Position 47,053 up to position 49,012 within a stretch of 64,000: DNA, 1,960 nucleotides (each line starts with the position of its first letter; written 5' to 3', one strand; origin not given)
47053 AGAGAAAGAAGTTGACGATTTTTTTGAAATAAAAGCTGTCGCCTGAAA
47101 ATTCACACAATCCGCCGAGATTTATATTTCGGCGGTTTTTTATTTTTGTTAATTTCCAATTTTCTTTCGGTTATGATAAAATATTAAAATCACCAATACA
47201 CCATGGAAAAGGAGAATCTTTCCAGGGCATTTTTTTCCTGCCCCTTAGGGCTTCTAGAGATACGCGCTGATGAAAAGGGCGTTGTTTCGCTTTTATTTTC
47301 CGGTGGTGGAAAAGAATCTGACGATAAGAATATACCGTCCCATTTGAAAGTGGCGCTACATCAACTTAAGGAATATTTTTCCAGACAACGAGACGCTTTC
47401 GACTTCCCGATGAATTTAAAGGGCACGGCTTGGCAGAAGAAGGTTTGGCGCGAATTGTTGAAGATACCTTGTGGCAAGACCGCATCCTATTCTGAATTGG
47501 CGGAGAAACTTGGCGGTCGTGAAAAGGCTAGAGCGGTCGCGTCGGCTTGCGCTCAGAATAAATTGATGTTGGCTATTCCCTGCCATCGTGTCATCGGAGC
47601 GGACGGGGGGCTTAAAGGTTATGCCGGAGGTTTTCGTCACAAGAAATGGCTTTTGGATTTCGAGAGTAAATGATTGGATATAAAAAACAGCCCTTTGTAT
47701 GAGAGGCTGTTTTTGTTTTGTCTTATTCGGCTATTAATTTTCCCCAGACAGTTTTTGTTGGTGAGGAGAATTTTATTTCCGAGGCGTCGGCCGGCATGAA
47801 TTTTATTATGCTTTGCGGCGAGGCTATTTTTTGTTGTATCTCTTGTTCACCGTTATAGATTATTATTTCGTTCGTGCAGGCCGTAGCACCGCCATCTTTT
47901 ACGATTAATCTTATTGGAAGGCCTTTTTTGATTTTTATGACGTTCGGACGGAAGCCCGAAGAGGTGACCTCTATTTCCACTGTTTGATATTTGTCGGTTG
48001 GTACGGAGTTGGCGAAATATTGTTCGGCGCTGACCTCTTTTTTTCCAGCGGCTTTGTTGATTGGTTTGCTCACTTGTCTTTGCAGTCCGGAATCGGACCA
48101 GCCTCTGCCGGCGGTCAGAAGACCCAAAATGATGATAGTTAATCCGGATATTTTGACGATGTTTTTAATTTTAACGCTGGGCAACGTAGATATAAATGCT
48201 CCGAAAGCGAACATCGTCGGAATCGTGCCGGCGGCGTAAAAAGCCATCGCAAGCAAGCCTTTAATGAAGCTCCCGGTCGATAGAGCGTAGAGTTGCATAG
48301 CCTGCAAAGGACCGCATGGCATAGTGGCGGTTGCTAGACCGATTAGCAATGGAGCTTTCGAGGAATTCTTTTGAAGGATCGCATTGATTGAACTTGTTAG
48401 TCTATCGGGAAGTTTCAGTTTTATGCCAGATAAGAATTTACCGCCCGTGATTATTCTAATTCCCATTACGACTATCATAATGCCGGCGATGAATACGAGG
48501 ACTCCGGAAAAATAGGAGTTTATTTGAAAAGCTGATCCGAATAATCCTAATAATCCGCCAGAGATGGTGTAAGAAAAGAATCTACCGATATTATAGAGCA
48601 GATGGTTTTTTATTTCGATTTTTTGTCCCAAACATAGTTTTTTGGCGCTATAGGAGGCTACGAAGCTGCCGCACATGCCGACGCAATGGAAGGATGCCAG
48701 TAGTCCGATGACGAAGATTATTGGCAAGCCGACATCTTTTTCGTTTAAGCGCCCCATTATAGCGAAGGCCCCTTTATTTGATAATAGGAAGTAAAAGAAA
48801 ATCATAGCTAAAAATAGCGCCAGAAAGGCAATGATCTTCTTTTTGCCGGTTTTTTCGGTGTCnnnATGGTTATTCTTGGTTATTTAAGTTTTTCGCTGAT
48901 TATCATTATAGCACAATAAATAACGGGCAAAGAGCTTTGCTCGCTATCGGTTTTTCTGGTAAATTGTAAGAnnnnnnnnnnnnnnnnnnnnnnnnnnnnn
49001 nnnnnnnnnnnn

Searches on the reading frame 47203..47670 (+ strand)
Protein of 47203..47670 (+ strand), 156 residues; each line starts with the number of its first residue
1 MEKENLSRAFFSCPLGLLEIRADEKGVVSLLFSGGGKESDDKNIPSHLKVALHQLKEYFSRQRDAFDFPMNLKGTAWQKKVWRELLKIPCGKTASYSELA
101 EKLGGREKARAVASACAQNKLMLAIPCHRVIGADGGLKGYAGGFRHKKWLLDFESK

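Call 65: search_protein_families(library=pfam, proteins=[window:47203-47670:+], max_evalue=0.00001)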
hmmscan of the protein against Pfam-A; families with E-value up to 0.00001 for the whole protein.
window:47203-47670:+ (156 aa): 2 families
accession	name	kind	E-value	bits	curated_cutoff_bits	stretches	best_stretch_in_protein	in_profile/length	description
PF01035.26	DNA_binding_1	-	1.5e-30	105.3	27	1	77-155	2-80/81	6-O-methylguanine DNA methyltransferase, DNA binding domain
PF02870.21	Methyltransf_1N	-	1.3e-06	29.3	21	1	9-71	4-70/71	6-O-methylguanine DNA methyltransferase, ribonuclease-like domain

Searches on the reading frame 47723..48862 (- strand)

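Call 65: search_protein_families(library=pfam, proteins=[window:47723-48862:-], max_evalue=0.00001)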
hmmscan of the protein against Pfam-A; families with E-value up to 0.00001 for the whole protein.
window:47723-48862:- (379 aa): 2 families
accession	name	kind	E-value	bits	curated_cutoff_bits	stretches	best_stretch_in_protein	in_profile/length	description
PF13386.12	DsbD_2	-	5.7e-45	154.1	24.9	1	49-248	2-198/199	Cytochrome C biogenesis protein transmembrane region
PF13473.12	Cupredoxin_1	-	3.3e-06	27.5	27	1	287-376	15-102/104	Cupredoxin-like domain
